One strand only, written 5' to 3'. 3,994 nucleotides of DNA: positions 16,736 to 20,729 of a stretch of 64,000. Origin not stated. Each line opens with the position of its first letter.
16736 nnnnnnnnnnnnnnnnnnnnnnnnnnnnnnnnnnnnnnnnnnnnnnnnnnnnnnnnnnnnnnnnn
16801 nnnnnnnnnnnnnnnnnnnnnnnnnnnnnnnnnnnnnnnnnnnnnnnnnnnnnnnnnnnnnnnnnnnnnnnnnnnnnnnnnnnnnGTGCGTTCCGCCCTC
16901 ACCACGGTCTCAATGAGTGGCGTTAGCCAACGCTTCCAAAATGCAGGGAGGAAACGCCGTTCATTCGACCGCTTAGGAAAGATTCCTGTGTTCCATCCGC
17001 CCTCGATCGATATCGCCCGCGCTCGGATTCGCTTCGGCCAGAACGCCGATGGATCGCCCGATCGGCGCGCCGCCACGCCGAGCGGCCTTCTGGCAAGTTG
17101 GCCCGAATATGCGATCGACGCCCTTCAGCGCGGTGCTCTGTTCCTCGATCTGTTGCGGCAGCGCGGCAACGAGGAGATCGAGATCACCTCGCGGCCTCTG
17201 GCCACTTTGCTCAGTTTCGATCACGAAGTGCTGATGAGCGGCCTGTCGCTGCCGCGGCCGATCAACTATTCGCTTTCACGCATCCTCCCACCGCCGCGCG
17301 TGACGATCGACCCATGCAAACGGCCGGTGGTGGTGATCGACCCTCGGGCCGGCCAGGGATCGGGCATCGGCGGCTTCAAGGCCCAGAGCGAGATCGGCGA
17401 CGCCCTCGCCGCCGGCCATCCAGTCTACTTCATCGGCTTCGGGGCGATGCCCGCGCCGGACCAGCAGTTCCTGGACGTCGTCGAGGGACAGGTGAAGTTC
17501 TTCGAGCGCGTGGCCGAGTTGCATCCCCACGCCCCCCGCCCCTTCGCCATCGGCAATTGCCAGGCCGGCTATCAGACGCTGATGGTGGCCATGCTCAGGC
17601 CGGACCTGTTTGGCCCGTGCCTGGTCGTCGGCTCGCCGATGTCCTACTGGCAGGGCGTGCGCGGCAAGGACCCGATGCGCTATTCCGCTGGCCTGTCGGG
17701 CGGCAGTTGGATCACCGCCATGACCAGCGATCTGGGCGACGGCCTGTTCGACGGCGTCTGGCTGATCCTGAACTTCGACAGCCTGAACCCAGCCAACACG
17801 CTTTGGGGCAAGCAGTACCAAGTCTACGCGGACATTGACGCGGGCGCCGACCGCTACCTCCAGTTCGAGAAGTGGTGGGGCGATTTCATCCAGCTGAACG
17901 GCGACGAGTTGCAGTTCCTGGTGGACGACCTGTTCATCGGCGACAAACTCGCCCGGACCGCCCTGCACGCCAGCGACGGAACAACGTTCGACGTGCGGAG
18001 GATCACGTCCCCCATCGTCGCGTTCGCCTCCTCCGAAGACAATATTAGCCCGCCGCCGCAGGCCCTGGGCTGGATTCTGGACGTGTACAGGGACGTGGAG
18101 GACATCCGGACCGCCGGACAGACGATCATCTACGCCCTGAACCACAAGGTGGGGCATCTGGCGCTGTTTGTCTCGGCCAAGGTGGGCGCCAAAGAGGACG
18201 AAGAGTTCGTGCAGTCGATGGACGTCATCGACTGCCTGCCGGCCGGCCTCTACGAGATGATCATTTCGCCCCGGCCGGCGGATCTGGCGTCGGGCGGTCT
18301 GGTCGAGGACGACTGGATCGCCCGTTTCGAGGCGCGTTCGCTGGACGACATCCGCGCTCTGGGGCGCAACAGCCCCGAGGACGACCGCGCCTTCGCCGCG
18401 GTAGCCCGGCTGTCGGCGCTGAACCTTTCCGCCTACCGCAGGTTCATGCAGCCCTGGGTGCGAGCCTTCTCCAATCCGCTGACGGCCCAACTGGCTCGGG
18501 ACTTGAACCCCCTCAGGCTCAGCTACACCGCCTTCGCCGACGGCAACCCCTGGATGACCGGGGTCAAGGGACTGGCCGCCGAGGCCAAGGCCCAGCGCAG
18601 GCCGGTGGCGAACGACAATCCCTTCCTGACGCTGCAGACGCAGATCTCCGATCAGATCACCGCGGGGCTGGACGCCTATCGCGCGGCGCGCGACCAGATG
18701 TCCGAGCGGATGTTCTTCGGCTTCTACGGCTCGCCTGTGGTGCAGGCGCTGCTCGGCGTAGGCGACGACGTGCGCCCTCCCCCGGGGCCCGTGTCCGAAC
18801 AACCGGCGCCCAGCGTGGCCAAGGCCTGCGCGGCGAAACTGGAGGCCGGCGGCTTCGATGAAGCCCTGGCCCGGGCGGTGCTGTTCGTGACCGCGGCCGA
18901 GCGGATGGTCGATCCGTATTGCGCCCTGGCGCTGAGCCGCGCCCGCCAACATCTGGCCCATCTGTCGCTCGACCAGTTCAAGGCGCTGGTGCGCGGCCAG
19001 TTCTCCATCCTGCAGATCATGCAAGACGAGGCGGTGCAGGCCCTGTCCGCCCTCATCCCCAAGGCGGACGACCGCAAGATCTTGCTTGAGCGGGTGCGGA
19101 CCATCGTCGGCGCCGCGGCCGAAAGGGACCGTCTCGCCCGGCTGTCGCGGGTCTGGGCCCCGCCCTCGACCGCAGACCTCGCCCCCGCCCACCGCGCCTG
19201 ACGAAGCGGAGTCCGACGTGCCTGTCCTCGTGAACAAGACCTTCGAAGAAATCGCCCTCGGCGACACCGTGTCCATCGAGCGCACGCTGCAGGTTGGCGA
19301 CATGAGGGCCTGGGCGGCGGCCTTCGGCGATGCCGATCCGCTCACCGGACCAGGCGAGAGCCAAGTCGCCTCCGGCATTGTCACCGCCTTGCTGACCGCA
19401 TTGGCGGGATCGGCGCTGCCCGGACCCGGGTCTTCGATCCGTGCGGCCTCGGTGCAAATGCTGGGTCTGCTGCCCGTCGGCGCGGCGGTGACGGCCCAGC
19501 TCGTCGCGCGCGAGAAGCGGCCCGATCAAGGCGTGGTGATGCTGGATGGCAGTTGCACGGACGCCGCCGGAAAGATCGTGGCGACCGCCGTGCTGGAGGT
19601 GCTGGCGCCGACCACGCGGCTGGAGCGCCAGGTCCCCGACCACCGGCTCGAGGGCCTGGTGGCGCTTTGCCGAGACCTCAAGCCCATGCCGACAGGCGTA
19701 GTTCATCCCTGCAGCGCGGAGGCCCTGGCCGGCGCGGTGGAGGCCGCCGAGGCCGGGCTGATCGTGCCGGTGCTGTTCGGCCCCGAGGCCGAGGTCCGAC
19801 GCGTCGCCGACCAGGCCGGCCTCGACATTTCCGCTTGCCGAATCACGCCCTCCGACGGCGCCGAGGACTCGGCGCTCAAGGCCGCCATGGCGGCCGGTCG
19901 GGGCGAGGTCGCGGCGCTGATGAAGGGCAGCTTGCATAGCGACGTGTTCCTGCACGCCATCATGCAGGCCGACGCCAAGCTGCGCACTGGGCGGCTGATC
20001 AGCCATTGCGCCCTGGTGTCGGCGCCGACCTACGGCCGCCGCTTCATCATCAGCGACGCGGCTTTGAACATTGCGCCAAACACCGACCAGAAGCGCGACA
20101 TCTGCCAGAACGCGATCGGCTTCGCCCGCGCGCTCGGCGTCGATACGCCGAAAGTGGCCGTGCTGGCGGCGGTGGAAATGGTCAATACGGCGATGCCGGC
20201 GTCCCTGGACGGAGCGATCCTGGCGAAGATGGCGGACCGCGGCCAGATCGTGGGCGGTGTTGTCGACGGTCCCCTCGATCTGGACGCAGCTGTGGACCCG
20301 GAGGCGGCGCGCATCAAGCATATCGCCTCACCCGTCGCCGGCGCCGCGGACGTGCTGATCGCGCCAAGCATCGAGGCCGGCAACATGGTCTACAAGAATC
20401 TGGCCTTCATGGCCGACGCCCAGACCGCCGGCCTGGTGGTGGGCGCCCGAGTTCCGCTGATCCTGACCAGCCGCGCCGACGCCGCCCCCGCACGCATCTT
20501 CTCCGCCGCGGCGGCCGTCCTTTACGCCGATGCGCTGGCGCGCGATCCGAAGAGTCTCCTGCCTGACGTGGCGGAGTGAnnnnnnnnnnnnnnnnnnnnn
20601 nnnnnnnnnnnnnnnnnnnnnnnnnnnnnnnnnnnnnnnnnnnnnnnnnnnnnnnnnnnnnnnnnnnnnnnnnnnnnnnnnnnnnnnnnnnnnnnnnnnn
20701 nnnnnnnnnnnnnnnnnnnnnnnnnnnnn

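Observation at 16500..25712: A 9.1-kb six-gene block bounded by 92-bp direct repeats of the mtnA 3' end, with no recombinase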

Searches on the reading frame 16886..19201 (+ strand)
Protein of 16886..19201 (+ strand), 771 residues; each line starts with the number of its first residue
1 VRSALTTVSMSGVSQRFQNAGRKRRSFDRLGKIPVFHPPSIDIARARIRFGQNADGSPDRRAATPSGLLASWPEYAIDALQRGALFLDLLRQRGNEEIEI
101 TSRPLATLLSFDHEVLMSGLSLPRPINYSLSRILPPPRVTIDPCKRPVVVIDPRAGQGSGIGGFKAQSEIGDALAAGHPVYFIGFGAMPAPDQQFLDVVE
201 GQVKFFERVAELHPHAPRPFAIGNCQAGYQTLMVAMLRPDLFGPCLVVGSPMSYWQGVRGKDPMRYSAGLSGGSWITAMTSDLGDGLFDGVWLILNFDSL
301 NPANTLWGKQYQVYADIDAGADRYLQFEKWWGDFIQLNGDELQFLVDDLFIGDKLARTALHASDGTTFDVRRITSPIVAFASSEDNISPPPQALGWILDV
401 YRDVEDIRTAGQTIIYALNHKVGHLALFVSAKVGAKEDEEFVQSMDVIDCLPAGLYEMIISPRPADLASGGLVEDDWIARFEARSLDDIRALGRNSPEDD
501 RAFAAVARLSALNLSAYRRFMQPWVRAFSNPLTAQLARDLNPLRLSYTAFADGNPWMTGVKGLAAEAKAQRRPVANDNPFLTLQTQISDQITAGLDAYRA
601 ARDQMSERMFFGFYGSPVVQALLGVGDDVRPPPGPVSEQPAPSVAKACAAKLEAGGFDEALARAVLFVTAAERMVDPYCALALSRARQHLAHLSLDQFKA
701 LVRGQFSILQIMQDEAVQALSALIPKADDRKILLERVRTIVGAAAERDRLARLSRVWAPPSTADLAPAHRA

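Call 6: search_protein_families(library=pfam, proteins=[window:16886-19201:+])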
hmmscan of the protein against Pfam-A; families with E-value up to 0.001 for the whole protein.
window:16886-19201:+ (771 aa): 1 family
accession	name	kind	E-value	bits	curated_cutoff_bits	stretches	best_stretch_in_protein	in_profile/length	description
PF11339.14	DUF3141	-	2e-251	836.1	29.7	1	78-630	1-554/582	Protein of unknown function (DUF3141)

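Call 41: find_homologous_proteins(query=window:17039-19198:+, max_evalue=1e-100)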
Query window:17039-19198:+ (720 aa): 7969 proteins with E <= 1e-100 among 8000 candidates; the best 120 are listed.
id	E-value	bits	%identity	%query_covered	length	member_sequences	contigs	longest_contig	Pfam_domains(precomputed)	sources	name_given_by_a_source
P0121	0.0e+0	1441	90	98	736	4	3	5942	PF11339.15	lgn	-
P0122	0.0e+0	1426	87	99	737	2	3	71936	PF11339.15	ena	-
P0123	0.0e+0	1260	78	99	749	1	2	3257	PF11339.15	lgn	-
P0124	0.0e+0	1179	74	99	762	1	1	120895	PF11339.15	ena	-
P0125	0.0e+0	1178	73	99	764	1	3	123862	PF11339.15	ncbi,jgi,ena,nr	ncbi:MAG TPA: DUF3141 domain-containing protein [Stellaceae bacterium]|nr:DUF3141 domain-containing 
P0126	0.0e+0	1176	74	98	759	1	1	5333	PF11339.15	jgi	jgi:hypothetical protein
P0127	0.0e+0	1175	74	98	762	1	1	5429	PF11339.15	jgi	jgi:hypothetical protein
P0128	0.0e+0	1174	74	98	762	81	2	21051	PF11339.15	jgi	jgi:hypothetical protein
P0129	0.0e+0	1171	75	96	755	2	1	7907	PF11339.15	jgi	-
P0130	0.0e+0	1170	74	96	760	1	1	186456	PF11339.15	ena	-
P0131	0.0e+0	1165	74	97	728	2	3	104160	PF11339.15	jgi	jgi:hypothetical protein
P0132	0.0e+0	1165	73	98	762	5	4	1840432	PF11339.15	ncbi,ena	-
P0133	0.0e+0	1163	72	99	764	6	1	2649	PF11339.15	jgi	jgi:hypothetical protein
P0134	0.0e+0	1162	73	98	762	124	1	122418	PF11339.15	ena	-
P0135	0.0e+0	1162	72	98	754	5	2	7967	PF11339.15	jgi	jgi:hypothetical protein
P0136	0.0e+0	1160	73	98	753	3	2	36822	PF11339.15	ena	-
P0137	0.0e+0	1159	73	98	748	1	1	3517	PF11339.15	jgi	jgi:hypothetical protein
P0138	0.0e+0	1157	73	98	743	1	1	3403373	PF11339.15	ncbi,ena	-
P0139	0.0e+0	1156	74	97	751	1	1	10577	PF11339.15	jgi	-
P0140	0.0e+0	1156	74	97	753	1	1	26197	PF11339.15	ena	-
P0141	0.0e+0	1156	72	99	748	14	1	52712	PF11339.15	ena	-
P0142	0.0e+0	1156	73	98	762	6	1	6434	PF11339.15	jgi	-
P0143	0.0e+0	1155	72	98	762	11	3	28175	PF11339.15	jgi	-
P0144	0.0e+0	1154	72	99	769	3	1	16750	PF11339.15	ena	-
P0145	0.0e+0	1153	72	99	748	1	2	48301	PF11339.15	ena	-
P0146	0.0e+0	1152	74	96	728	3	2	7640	PF11339.15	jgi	jgi:hypothetical protein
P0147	0.0e+0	1152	73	98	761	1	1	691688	PF11339.15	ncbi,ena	-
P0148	0.0e+0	1151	73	98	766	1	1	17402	PF11339.15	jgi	jgi:uncharacterized protein DUF3141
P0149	0.0e+0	1151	73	98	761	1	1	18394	PF11339.15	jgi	jgi:hypothetical protein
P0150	0.0e+0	1150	72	98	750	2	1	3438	PF11339.15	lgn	-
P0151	0.0e+0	1150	72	99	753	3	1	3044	PF11339.15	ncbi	-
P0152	0.0e+0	1150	73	97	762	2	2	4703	PF11339.15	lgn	-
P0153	0.0e+0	1150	72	98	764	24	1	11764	PF11339.15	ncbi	ncbi:MAG: DUF3141 domain-containing protein [Acetobacteraceae bacterium]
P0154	0.0e+0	1149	72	98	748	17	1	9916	PF11339.15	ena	-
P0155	0.0e+0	1149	72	98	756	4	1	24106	PF11339.15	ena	-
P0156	0.0e+0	1149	72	97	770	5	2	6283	PF11339.15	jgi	-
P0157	0.0e+0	1149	73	99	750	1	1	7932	PF11339.15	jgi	jgi:hypothetical protein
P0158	0.0e+0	1149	72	98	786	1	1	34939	PF11339.15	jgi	-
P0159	0.0e+0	1149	72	97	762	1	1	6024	PF11339.15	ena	-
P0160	0.0e+0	1148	73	97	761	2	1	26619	PF11339.15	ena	-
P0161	0.0e+0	1148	73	98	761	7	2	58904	PF11339.15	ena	-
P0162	0.0e+0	1148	72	98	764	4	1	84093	PF11339.15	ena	-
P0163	0.0e+0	1148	73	96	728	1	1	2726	PF11339.15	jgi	jgi:hypothetical protein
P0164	0.0e+0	1147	72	98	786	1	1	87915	PF11339.15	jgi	-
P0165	0.0e+0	1147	71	99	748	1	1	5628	PF11339.15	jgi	jgi:hypothetical protein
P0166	0.0e+0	1147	71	99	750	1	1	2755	PF11339.15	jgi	jgi:hypothetical protein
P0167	0.0e+0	1147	74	97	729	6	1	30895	PF11339.15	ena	-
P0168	0.0e+0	1147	72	98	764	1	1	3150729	PF11339.15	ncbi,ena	-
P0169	0.0e+0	1146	73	98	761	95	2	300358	PF11339.15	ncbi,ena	-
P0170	0.0e+0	1145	72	98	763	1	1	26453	PF11339.15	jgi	jgi:hypothetical protein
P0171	0.0e+0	1145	71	99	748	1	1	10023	PF11339.15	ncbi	-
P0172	0.0e+0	1145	72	99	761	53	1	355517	PF11339.15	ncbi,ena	-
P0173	0.0e+0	1145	72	98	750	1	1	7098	PF11339.15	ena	-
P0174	0.0e+0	1145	71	97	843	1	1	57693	PF11339.15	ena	-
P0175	0.0e+0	1145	72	97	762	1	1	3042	PF11339.15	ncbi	-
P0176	0.0e+0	1144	71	99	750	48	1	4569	PF11339.15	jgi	-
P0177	0.0e+0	1144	72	98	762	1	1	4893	PF11339.15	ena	-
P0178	0.0e+0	1144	72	99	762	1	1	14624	PF11339.15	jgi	jgi:hypothetical protein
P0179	0.0e+0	1144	71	98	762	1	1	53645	PF11339.15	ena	-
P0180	0.0e+0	1144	71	98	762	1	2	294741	PF11339.15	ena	-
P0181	0.0e+0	1143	72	98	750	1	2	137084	PF11339.15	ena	-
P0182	0.0e+0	1142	71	98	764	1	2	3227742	PF11339.15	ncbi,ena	-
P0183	0.0e+0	1142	71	98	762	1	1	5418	PF11339.15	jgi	jgi:uncharacterized protein DUF3141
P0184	0.0e+0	1141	72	98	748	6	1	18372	PF11339.15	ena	-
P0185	0.0e+0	1141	71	97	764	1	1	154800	PF11339.15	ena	-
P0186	0.0e+0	1140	71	99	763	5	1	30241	PF11339.15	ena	-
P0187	0.0e+0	1140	73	97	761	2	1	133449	PF11339.15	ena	-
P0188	0.0e+0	1140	72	98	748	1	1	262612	PF11339.15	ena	-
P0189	0.0e+0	1140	72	98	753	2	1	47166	PF11339.15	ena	-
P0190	0.0e+0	1140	71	99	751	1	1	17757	PF11339.15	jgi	jgi:hypothetical protein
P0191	0.0e+0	1140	72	97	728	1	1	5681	PF11339.15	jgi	jgi:hypothetical protein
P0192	0.0e+0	1139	73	96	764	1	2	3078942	PF11339.15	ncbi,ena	-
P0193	0.0e+0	1138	72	97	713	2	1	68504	PF11339.15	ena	-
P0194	0.0e+0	1136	73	96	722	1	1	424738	PF11339.15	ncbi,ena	-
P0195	0.0e+0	1135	70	99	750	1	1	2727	PF11339.15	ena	-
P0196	0.0e+0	1135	72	97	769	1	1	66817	PF11339.15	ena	-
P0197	0.0e+0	1135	72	98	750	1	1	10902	PF11339.15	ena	-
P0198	0.0e+0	1134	71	99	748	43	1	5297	PF11339.15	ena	-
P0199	0.0e+0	1133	72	98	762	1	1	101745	PF11339.15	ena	-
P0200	0.0e+0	1133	72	96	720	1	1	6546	PF11339.15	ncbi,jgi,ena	jgi:hypothetical protein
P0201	0.0e+0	1133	70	99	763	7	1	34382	PF11339.15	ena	-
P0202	0.0e+0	1133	72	97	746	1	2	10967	PF11339.15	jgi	jgi:hypothetical protein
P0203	0.0e+0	1132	72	99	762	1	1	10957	PF11339.15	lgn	-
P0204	0.0e+0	1132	71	98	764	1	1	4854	PF11339.15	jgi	jgi:hypothetical protein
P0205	0.0e+0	1132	71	99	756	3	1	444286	PF11339.15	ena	-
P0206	0.0e+0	1131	71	98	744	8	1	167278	PF11339.15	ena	-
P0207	0.0e+0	1131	72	99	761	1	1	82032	PF11339.15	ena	-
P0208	0.0e+0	1129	71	98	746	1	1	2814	PF11339.15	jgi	jgi:hypothetical protein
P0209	0.0e+0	1129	71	97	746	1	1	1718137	PF11339.15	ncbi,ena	-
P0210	0.0e+0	1128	72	97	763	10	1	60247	PF11339.15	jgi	-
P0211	0.0e+0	1128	70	99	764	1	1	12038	PF11339.15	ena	-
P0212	0.0e+0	1127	70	99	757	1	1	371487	PF11339.15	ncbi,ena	-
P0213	0.0e+0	1124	71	98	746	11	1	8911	PF11339.15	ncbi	-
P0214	0.0e+0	1124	72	96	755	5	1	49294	PF11339.15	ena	-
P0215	0.0e+0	1124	70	99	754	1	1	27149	PF11339.15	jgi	jgi:hypothetical protein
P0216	0.0e+0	1123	71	98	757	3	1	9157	PF11339.15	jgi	jgi:hypothetical protein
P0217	0.0e+0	1122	70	99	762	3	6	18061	PF11339.15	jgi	jgi:hypothetical protein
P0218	0.0e+0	1121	71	98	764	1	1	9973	PF11339.15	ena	-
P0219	0.0e+0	1121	71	98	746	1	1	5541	PF11339.15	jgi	-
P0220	0.0e+0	1120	69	100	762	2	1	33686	PF11339.15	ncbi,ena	-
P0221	0.0e+0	1120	69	99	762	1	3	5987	PF11339.15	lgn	-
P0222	0.0e+0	1120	71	98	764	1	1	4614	PF11339.15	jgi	-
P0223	0.0e+0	1120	70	98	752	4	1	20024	PF11339.15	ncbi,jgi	-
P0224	0.0e+0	1119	71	98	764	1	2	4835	PF11339.15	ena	-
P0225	0.0e+0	1119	70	98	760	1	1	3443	PF11339.15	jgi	jgi:hypothetical protein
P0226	0.0e+0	1119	70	99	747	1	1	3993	PF11339.15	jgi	jgi:uncharacterized protein DUF3141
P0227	0.0e+0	1118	71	98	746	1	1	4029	PF11339.15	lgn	-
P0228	0.0e+0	1118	70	99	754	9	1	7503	PF11339.15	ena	-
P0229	0.0e+0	1118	71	98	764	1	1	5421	PF11339.15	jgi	jgi:hypothetical protein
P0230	0.0e+0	1118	71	96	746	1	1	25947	PF11339.15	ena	-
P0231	0.0e+0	1118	72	95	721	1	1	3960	PF11339.15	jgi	jgi:hypothetical protein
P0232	0.0e+0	1117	70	97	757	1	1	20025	PF11339.15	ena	-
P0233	0.0e+0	1117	70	97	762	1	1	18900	PF11339.15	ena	-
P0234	0.0e+0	1117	71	96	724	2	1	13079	PF11339.15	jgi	jgi:hypothetical protein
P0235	0.0e+0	1116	70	98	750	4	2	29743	PF11339.15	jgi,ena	jgi:hypothetical protein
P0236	0.0e+0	1116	70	98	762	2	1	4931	PF11339.15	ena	-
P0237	0.0e+0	1116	70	98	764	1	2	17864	PF11339.15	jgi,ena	-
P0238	0.0e+0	1116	71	97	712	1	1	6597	PF11339.15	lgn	-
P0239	0.0e+0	1116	70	97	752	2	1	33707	PF11339.15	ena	-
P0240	0.0e+0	1115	70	98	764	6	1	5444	PF11339.15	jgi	-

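Call 42: find_encoding_contigs(protein=P0122, flank=10000, max_places=3)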
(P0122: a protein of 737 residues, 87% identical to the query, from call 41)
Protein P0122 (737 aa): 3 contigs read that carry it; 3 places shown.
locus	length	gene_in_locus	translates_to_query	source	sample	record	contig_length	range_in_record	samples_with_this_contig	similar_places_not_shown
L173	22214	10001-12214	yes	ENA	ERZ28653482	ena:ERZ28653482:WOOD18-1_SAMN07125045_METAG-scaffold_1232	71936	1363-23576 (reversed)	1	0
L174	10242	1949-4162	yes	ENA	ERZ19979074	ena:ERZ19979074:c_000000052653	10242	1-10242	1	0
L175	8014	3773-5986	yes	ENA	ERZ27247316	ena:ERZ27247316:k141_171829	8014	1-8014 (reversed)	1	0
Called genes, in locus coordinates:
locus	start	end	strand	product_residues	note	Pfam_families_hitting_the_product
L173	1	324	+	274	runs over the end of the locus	PF01145:Band_7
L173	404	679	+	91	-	-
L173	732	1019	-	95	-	PF05016:ParE_toxin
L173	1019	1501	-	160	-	PF28031:ParC-like (weak)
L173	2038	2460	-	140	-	PF03960:ArsC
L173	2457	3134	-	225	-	PF00230:MIP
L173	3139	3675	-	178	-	PF01451:LMWPc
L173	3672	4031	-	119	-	PF12840:HTH_20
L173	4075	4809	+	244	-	PF03358:FMN_red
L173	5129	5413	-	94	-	PF05016:ParE_toxin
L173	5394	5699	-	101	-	PF04221:RelB, PF21217:PaaA2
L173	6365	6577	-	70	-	PF01627:Hpt (weak)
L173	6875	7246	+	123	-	PF00072:Response_reg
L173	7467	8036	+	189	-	PF00989:PAS (weak), PF13426:PAS_9, PF00113:Enolase_C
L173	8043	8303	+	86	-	PF10116:Host_attach, PF18856:baeRF_family12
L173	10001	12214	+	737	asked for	PF11339:DUF3141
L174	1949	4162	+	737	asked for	PF11339:DUF3141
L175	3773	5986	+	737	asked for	PF11339:DUF3141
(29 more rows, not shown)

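Call 43: find_encoding_contigs(protein=P0121, flank=10000, max_places=3)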
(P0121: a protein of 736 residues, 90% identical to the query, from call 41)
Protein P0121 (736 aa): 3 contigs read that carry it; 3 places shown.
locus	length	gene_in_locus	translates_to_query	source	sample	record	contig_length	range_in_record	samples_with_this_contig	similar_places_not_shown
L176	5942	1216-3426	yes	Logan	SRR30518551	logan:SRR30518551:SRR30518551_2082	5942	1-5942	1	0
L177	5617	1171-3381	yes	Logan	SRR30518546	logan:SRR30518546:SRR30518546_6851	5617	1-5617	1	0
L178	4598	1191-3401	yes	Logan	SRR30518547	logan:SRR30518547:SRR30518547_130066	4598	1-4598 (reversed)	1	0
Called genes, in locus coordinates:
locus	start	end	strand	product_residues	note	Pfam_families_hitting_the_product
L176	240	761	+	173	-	PF00107:ADH_zinc_N, PF16912:Glu_dehyd_C (faint), PF13602:ADH_zinc_N_2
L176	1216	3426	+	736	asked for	PF11339:DUF3141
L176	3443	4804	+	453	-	PF01515:PTA_PTB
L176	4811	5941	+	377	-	?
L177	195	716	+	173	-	PF00107:ADH_zinc_N, PF16912:Glu_dehyd_C (faint), PF13602:ADH_zinc_N_2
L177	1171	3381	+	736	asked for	PF11339:DUF3141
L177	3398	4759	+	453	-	PF01515:PTA_PTB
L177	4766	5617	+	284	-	?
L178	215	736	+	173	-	PF00107:ADH_zinc_N, PF16912:Glu_dehyd_C (faint), PF13602:ADH_zinc_N_2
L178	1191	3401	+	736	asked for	PF11339:DUF3141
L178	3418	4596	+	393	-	?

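Call 66: search_protein_families(library=ncbifam, proteins=[window:17039-19201:+], max_evalue=0.00001)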
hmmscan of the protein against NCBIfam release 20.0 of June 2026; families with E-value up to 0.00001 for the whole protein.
window:17039-19201:+ (720 aa): 0 families

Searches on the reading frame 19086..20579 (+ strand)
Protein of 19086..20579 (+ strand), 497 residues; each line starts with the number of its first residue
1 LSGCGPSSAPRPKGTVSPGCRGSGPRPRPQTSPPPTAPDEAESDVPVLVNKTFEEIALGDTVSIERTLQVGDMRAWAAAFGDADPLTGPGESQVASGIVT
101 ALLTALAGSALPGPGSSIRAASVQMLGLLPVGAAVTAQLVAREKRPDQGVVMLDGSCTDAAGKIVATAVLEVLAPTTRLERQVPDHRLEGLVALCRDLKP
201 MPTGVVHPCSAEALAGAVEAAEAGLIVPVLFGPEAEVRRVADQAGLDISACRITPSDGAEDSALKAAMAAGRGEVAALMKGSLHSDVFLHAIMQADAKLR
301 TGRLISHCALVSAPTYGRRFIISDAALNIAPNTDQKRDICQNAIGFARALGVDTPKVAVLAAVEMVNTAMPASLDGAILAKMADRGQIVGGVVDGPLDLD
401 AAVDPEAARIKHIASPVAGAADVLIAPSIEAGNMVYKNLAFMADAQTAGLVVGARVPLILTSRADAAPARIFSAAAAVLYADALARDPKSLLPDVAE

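Call 6: search_protein_families(library=pfam, proteins=[window:19086-20579:+])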
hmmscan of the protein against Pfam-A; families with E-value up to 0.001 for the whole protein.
window:19086-20579:+ (497 aa): 1 family
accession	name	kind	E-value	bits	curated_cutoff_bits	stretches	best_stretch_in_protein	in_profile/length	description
PF01515.24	PTA_PTB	-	2.2e-37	129.6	24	1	260-476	102-317/319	Phosphate acetyl/butaryl transferase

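Call 66: search_protein_families(library=ncbifam, proteins=[window:19218-20579:+], max_evalue=0.00001)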
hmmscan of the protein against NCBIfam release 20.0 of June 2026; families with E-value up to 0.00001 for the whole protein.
window:19218-20579:+ (453 aa): 10 families
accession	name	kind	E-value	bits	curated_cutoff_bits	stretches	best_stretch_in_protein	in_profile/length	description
NF006045.0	PRK08190.1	subfamily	1.4e-151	505.5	282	1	3-443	5-463/467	bifunctional enoyl-CoA hydratase/phosphate acetyltransferase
NF008852.0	PRK11890.1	subfamily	1e-110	369.7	413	1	142-441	8-307/315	phosphate acetyltransferase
NF004472.0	PRK05805.1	subfamily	5.7e-82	275.1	399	1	162-439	23-300/302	phosphate butyryltransferase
TIGR02706.1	P_butyryltrans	equivalog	3.5e-80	269.3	410.5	1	169-435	26-292/294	phosphate butyryltransferase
NF005837.0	PRK07742.1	equivalog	8.7e-77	258.4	409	1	148-437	7-297/299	phosphate butyryltransferase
TIGR02709.1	branched_ptb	equivalog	1.1e-37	130.2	475.15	1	222-430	60-265/271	branched-chain phosphotransacylase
NF007233.1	PRK09653.1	subfamily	5e-21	75.6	310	1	221-413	105-295/319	phosphotransacetylase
TIGR00651.1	pta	equivalog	3.9e-18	65.9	311.2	1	216-419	87-289/304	phosphate acetyltransferase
NF004167.0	PRK05632.1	equivalog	5.1e-14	51.8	418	1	277-403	544-668/708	phosphate acetyltransferase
NF009501.0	PRK12861.1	subfamily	2.3e-06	26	1178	1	274-433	597-755/764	NADP-dependent malic enzyme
